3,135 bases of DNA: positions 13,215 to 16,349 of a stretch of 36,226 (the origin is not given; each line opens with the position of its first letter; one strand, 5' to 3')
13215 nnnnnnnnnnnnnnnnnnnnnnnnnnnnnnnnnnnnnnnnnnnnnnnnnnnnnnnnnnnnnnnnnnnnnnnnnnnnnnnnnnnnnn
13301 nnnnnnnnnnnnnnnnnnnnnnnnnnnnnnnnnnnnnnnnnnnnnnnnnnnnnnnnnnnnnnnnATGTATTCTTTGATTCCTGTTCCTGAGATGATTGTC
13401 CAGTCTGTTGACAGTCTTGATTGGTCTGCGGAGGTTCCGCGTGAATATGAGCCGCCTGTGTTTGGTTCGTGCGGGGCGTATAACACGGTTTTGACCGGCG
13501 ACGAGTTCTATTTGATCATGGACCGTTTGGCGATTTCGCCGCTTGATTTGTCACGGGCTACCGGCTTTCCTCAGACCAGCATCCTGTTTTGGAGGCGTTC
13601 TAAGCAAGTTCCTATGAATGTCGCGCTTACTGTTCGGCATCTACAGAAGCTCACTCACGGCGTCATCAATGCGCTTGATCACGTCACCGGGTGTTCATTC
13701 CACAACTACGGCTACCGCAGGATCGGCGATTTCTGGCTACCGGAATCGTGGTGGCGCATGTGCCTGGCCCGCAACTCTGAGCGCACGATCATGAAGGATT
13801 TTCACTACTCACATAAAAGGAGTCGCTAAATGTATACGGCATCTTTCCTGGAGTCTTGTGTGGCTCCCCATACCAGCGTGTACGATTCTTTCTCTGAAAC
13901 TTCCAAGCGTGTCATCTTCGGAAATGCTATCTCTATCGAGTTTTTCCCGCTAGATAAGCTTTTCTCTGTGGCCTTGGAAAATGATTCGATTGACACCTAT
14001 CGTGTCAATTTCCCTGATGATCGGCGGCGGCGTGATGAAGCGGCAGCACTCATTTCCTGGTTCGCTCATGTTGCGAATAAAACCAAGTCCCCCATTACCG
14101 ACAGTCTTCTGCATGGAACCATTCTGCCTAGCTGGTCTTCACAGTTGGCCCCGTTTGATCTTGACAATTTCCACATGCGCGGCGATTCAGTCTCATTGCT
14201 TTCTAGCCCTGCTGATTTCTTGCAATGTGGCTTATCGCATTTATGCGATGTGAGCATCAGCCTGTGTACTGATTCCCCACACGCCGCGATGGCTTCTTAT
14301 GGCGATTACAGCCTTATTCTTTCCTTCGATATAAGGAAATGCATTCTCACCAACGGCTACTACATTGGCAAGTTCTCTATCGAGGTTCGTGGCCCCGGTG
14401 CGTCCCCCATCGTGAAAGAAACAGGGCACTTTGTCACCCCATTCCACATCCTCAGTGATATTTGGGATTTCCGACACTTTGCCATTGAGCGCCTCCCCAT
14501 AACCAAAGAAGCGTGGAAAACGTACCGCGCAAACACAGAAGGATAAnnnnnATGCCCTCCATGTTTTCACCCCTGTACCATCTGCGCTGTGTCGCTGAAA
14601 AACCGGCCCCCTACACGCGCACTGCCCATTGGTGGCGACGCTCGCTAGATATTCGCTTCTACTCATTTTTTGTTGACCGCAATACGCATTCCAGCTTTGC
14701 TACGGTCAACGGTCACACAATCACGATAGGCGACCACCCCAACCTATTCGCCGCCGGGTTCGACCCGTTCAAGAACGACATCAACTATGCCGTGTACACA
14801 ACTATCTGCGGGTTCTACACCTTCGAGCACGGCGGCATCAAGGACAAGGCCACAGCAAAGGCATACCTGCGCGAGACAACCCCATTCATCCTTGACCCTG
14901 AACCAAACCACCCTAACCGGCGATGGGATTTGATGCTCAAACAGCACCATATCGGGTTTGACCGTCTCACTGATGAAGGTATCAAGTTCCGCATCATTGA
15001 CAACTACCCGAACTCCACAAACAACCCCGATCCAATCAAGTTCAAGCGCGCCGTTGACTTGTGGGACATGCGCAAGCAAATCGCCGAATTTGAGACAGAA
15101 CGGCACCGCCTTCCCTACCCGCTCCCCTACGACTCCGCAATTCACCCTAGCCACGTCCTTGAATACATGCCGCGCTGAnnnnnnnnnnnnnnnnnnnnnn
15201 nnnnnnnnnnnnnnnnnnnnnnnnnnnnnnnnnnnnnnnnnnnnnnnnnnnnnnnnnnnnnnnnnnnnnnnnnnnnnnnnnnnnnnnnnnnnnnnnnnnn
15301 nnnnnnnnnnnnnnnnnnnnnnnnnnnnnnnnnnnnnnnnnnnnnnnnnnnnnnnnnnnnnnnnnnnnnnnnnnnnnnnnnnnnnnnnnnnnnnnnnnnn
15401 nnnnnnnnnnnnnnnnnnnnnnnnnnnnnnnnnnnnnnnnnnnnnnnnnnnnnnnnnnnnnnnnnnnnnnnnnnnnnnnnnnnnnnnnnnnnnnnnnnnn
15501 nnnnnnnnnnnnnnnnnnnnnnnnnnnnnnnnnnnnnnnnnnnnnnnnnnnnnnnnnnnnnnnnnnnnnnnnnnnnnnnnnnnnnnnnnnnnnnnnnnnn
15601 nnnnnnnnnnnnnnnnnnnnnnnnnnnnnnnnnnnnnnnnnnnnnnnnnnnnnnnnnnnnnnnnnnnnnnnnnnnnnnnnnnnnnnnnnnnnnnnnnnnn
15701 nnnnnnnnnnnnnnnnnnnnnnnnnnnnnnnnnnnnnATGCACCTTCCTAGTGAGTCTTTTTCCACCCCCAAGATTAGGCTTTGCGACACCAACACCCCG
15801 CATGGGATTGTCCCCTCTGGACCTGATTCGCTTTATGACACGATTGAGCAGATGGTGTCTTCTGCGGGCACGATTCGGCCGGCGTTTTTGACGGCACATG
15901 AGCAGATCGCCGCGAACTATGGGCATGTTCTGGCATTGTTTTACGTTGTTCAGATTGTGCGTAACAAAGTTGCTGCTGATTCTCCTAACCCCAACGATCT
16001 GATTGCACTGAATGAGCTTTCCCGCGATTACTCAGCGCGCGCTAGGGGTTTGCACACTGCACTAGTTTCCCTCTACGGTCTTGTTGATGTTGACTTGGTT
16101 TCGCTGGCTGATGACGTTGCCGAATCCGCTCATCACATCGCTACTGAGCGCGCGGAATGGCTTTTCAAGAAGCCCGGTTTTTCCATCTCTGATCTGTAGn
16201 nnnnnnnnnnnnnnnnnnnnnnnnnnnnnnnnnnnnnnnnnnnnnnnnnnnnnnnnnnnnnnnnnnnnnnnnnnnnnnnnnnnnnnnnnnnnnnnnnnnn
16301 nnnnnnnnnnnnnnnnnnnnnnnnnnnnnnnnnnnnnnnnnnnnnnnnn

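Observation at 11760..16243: Opposite-strand ORFan island built from duplicated regulatory modules; candidate accessory (anti-defence, immunity or exclusion) system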

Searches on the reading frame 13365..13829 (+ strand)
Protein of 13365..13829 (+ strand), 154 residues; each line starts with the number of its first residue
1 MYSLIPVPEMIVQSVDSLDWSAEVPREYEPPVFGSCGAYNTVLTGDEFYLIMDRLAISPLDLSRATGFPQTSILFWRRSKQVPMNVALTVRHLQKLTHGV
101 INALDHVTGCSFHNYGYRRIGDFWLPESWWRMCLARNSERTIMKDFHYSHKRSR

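Call 11: search_protein_families(library=pfam, proteins=[window:13365-13829:+], max_evalue=1)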
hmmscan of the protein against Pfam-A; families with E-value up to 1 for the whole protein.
window:13365-13829:+ (154 aa): 0 families

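Call 12: search_protein_families(library=phrogs, proteins=[window:13365-13829:+], max_evalue=1)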
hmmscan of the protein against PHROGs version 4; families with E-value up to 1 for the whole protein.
window:13365-13829:+ (154 aa): 0 families

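Call 61: search_protein_representatives(protein=window:13365-13829:+)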
Query: 154 residues. Proteins with E-value up to 0.001 (for the whole library): 9; up to 1e-10: 3; up to 1e-30: 2. The best 9 are listed.
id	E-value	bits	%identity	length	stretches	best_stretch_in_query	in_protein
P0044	3.5e-87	306.6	85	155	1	4-154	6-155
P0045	2.6e-32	128.2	44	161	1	11-150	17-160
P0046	6.1e-16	75.0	42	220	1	11-100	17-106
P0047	4.0e-08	49.6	27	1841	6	96-132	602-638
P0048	1.2e-06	44.8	26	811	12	105-136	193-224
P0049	4.1e-05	39.9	30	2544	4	56-125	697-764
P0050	1.6e-04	37.9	34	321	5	107-133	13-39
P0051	1.9e-04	37.6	26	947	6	34-91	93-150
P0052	6.9e-04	35.8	30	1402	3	95-138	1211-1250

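Call 82: search_protein_families(library=padloc, proteins=[window:13365-13829:+], max_evalue=1)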
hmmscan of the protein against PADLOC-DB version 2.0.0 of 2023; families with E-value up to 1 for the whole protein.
window:13365-13829:+ (154 aa): 0 families

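Call 83: search_protein_families(library=ncbifam, proteins=[window:13365-13829:+], max_evalue=1)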
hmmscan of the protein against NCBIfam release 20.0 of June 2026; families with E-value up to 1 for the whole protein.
window:13365-13829:+ (154 aa): 0 families

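Call 111: search_solved_structures(query=A8, max_evalue=5, show_alignments=2)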
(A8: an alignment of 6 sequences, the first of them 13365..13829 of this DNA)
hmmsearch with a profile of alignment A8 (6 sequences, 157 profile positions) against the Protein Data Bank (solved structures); distinct sequences matched with E-value up to 5: 13.
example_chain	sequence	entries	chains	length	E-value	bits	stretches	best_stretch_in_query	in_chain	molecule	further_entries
2b5a_A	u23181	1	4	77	0.036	17.4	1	43-79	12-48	C.BclI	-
2r1j_L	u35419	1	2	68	0.041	17.2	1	38-79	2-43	Repressor protein C2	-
1adr_A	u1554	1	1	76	0.052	16.8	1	38-79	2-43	P22 C2 REPRESSOR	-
3jxb_C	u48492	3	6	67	0.06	16.6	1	38-79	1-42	Repressor protein C2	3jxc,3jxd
1sq8_A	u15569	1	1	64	0.12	15.6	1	41-77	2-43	dh434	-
5jaa_A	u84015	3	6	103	0.15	15.4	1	37-95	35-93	Antitoxin igA-2 | Antitoxin HigA-2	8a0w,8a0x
5j9i_A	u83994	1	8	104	0.15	15.4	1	37-95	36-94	Antitoxin igA-2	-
3vk0_A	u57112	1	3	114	0.74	13.1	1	45-78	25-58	Transcriptional regulator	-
1utx_A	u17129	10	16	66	0.83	12.9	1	45-80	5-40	CYLR2 | cytolysin regulator 2 | PUTATIVE TRANSCRIPTION REGULATOR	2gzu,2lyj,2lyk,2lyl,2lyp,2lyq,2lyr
2xiu_A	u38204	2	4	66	0.87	12.9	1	45-79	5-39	CYLR2 | CYLR2 SYNONYM CYTOLYSIN REPRESSOR 2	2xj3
9tv9_A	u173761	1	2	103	1.3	12.3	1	37-94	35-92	Antitoxin HigA-2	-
8tac_A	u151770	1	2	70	1.4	12.3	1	43-77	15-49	DBP48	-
8ezt_A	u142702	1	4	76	1.9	11.8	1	50-79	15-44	HipB(Lp)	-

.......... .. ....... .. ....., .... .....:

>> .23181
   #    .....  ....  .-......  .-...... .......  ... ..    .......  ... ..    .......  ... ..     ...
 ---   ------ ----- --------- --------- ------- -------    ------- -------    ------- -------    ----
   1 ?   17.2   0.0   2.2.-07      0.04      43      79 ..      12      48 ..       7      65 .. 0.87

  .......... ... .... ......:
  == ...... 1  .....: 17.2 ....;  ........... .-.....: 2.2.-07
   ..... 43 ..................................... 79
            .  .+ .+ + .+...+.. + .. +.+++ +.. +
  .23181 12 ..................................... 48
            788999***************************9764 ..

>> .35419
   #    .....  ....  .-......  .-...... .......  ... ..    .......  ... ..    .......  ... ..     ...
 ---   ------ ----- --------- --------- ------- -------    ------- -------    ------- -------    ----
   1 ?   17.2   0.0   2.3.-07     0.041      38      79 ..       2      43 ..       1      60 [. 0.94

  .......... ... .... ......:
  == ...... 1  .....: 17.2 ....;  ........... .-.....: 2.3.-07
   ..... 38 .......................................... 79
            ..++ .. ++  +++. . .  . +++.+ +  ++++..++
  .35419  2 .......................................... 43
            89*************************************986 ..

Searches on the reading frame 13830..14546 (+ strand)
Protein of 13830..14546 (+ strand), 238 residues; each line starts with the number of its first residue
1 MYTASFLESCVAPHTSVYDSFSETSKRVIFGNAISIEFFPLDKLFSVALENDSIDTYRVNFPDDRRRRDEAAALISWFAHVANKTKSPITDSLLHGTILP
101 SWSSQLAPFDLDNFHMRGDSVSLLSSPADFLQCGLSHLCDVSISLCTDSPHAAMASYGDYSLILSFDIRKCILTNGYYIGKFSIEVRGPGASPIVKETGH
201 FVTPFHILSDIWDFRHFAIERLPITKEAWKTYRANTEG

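Call 11: search_protein_families(library=pfam, proteins=[window:13830-14546:+], max_evalue=1)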
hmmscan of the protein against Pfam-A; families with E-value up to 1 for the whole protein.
window:13830-14546:+ (238 aa): 0 families

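Call 12: search_protein_families(library=phrogs, proteins=[window:13830-14546:+], max_evalue=1)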
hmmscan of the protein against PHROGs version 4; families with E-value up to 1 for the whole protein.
window:13830-14546:+ (238 aa): 1 family
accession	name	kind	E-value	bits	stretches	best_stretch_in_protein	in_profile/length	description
phrog_37246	-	unknown function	0.12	13.2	1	92-155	36-98/125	-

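Call 82: search_protein_families(library=padloc, proteins=[window:13830-14546:+], max_evalue=1)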
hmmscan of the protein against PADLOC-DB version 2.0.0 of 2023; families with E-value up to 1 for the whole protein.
window:13830-14546:+ (238 aa): 0 families

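Call 83: search_protein_families(library=ncbifam, proteins=[window:13830-14546:+], max_evalue=1)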
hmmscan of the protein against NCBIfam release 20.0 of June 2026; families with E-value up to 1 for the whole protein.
window:13830-14546:+ (238 aa): 0 families

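Call 121: search_solved_structures(query=window:13830-14546:+, max_evalue=1)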
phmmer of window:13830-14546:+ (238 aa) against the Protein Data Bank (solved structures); distinct sequences matched with E-value up to 1: 0.

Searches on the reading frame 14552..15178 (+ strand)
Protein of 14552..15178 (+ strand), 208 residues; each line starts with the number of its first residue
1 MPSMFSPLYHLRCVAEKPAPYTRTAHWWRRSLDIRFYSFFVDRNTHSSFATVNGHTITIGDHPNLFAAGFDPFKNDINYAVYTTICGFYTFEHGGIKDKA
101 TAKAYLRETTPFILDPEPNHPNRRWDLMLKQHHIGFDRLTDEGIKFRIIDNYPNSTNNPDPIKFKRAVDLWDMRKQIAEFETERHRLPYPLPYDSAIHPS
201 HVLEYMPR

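Call 11: search_protein_families(library=pfam, proteins=[window:14552-15178:+], max_evalue=1)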
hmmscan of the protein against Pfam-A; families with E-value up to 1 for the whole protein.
window:14552-15178:+ (208 aa): 0 families

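Call 12: search_protein_families(library=phrogs, proteins=[window:14552-15178:+], max_evalue=1)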
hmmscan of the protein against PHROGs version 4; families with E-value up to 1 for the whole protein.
window:14552-15178:+ (208 aa): 0 families

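Call 82: search_protein_families(library=padloc, proteins=[window:14552-15178:+], max_evalue=1)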
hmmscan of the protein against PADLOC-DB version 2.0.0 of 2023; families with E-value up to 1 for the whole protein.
window:14552-15178:+ (208 aa): 0 families

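Call 83: search_protein_families(library=ncbifam, proteins=[window:14552-15178:+], max_evalue=1)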
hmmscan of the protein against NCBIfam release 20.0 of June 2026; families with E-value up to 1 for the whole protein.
window:14552-15178:+ (208 aa): 0 families

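Call 122: search_solved_structures(query=window:14552-15178:+, max_evalue=1)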
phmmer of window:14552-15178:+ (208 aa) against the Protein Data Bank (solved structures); distinct sequences matched with E-value up to 1: 0.

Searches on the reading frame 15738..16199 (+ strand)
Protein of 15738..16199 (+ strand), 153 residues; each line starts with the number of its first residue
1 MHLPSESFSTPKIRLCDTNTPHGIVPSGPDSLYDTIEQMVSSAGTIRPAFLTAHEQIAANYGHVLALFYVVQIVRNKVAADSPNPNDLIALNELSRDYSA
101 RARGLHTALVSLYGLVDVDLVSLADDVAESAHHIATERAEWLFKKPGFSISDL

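Call 11: search_protein_families(library=pfam, proteins=[window:15738-16199:+], max_evalue=1)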
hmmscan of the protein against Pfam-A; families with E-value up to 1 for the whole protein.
window:15738-16199:+ (153 aa): 0 families

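Call 12: search_protein_families(library=phrogs, proteins=[window:15738-16199:+], max_evalue=1)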
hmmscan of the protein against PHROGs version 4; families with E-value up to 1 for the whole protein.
window:15738-16199:+ (153 aa): 0 families

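Call 82: search_protein_families(library=padloc, proteins=[window:15738-16199:+], max_evalue=1)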
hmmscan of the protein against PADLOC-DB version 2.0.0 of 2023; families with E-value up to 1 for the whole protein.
window:15738-16199:+ (153 aa): 0 families

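Call 83: search_protein_families(library=ncbifam, proteins=[window:15738-16199:+], max_evalue=1)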
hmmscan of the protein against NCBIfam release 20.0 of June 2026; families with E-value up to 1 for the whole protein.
window:15738-16199:+ (153 aa): 0 families

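Call 123: search_solved_structures(query=window:15738-16199:+, max_evalue=1)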
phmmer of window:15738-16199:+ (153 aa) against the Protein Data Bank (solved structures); distinct sequences matched with E-value up to 1: 0.
